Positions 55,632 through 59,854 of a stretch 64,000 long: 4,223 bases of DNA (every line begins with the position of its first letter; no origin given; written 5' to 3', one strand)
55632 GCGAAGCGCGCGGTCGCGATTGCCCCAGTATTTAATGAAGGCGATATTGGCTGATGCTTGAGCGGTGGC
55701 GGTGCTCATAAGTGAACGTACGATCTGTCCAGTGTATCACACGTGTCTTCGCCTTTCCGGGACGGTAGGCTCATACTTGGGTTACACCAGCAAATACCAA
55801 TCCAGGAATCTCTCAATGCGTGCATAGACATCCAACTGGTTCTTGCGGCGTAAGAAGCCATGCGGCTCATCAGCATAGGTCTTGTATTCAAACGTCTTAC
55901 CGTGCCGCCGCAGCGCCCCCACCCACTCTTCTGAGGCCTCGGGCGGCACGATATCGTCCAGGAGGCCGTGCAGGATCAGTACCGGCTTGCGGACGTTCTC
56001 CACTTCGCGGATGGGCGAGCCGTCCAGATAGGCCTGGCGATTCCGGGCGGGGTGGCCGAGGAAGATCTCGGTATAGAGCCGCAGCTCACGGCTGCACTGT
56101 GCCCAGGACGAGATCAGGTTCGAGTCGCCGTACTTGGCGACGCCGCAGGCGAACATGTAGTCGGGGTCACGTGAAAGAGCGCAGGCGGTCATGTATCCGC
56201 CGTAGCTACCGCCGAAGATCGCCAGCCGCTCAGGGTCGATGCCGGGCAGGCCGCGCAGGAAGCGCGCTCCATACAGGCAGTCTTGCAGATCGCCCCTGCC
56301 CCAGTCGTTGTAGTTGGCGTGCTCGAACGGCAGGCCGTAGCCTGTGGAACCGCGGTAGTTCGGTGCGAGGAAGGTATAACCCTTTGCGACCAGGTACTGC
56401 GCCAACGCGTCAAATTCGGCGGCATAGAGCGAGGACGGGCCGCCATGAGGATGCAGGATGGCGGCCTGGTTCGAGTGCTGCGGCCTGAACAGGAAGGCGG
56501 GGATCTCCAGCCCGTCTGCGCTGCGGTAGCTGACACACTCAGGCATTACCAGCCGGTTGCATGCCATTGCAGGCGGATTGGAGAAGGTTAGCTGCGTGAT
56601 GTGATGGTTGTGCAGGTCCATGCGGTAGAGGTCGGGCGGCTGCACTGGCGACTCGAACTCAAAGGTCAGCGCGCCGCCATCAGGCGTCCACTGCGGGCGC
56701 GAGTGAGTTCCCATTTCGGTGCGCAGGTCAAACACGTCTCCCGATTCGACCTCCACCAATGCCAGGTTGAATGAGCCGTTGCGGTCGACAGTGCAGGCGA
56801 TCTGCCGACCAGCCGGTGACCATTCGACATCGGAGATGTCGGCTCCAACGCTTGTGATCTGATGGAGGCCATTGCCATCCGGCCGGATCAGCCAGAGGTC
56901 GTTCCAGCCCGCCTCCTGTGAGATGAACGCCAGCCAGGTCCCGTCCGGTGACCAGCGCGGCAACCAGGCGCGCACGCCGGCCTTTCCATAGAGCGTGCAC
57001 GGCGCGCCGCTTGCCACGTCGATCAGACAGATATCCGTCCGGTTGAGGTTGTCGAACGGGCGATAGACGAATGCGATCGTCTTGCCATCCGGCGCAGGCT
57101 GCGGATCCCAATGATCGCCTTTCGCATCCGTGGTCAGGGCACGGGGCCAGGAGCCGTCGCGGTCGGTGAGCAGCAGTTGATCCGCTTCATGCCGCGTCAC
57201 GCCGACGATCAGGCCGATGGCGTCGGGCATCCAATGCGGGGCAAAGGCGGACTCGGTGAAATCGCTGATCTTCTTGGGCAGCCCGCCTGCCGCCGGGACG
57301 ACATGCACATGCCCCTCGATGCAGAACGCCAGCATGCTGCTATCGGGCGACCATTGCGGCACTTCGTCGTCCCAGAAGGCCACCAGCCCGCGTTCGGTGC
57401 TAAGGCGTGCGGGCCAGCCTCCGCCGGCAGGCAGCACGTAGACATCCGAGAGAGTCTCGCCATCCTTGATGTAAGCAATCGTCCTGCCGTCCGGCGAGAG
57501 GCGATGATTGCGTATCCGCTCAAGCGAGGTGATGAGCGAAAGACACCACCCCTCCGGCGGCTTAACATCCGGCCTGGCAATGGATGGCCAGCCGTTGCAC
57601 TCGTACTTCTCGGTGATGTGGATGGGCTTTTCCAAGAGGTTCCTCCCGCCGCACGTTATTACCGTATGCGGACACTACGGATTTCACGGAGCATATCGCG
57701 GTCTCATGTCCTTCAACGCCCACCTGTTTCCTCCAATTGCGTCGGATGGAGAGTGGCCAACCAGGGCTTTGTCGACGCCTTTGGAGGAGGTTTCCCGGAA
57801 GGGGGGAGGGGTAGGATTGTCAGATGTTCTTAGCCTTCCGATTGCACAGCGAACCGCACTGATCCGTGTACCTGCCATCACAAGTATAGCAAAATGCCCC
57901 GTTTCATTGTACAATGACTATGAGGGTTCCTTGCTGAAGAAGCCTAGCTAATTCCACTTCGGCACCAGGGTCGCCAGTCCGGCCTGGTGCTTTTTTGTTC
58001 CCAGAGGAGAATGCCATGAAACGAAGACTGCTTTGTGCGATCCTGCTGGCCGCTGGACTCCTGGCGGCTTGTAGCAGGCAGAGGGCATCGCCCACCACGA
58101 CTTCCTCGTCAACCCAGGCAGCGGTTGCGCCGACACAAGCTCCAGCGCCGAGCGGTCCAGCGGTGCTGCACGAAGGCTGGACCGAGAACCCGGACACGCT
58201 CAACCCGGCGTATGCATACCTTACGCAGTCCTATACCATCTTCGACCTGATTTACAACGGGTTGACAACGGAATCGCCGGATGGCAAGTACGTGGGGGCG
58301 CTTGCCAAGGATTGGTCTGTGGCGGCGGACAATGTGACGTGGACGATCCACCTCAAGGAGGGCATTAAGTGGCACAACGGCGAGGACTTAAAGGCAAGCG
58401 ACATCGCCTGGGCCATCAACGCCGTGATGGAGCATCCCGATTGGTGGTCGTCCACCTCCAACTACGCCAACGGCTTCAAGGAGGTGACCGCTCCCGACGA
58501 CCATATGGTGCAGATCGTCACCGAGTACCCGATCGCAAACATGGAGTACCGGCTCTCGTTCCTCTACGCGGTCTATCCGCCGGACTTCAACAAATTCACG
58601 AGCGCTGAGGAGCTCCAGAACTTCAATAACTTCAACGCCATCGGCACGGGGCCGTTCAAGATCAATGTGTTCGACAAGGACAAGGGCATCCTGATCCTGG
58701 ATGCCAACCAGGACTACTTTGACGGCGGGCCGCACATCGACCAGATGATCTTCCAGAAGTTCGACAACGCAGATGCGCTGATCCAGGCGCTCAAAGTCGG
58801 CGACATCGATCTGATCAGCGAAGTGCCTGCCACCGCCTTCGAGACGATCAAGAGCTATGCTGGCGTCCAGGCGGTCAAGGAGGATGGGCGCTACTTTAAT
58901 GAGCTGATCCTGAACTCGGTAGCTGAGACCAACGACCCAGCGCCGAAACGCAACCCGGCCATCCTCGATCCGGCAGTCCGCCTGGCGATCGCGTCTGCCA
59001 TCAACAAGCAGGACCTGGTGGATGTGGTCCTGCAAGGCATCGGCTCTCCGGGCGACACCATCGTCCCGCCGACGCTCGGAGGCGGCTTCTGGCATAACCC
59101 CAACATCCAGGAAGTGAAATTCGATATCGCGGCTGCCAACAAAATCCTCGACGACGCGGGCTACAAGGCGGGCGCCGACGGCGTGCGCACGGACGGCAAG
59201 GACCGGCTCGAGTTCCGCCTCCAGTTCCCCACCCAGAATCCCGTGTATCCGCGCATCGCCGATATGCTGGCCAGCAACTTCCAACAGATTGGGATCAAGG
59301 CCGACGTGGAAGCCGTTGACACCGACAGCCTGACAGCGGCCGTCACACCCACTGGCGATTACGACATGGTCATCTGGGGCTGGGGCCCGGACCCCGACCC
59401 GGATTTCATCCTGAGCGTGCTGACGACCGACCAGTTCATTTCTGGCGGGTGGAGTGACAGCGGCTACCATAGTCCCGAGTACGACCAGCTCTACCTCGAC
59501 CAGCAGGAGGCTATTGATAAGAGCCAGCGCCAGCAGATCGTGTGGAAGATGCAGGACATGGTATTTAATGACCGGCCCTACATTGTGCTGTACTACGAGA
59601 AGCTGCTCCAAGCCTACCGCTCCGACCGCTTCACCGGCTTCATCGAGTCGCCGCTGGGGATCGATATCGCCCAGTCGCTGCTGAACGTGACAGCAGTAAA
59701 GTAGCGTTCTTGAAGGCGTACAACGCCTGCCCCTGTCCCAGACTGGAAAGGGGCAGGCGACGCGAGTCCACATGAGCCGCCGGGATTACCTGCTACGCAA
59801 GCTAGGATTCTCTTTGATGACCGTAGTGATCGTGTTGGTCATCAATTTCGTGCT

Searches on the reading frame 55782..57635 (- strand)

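Call 14: search_protein_families(library=pfam, proteins=[window:55782-57635:-], max_evalue=0.00001)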
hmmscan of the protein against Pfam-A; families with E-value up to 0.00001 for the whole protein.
window:55782-57635:- (617 aa): 7 families
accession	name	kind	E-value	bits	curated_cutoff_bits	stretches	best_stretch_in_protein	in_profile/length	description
PF00326.27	Peptidase_S9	-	2.8e-48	164.7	22.6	1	407-615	2-210/213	Prolyl oligopeptidase family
PF07676.18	PD40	-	9.7e-18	64.1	20.9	0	226-248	14-37/38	WD40-like Beta Propeller Repeat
PF00561.26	Abhydrolase_1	-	2.9e-08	34.1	25.8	0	392-493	2-93/245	alpha/beta hydrolase fold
PF20434.5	BD-FAE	-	4.5e-08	33.3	26.8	1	411-571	39-211/215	BD-FAE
PF12146.15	Hydrolase_4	-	1.8e-07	31.2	27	0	544-584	186-226/239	Serine aminopeptidase, S33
PF01738.24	DLH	-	2.1e-07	31.2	21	1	457-600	85-194/217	Dienelactone hydrolase family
PF00930.27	DPPIV_N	-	2.3e-07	30.3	22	0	223-264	45-82/354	Dipeptidyl peptidase IV (DPP IV) N-terminal region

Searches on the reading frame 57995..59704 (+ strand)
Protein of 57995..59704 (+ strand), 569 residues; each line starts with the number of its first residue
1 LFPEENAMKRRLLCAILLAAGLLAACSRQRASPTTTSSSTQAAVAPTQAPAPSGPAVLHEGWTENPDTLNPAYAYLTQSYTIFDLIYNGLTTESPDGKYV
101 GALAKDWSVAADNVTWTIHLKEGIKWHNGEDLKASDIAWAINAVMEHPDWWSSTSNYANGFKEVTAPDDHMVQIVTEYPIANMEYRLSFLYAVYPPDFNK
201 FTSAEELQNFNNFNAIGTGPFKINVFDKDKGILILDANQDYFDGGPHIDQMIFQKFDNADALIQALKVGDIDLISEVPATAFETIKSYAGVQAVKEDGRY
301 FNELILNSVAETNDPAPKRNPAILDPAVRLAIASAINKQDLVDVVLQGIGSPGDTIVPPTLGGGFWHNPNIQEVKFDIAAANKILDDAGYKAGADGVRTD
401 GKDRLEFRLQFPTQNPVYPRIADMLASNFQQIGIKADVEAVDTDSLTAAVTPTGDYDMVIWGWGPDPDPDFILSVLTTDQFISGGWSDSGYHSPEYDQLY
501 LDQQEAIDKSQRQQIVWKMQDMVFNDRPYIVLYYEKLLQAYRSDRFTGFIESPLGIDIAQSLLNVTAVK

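Call 14: search_protein_families(library=pfam, proteins=[window:57995-59704:+], max_evalue=0.00001)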
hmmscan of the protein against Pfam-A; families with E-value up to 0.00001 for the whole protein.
window:57995-59704:+ (569 aa): 1 family
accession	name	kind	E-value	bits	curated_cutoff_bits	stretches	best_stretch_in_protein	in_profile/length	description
PF00496.27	SBP_bac_5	-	1.8e-78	264.7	32.4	1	98-478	1-362/368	Bacterial extracellular solute-binding proteins, family 5 Middle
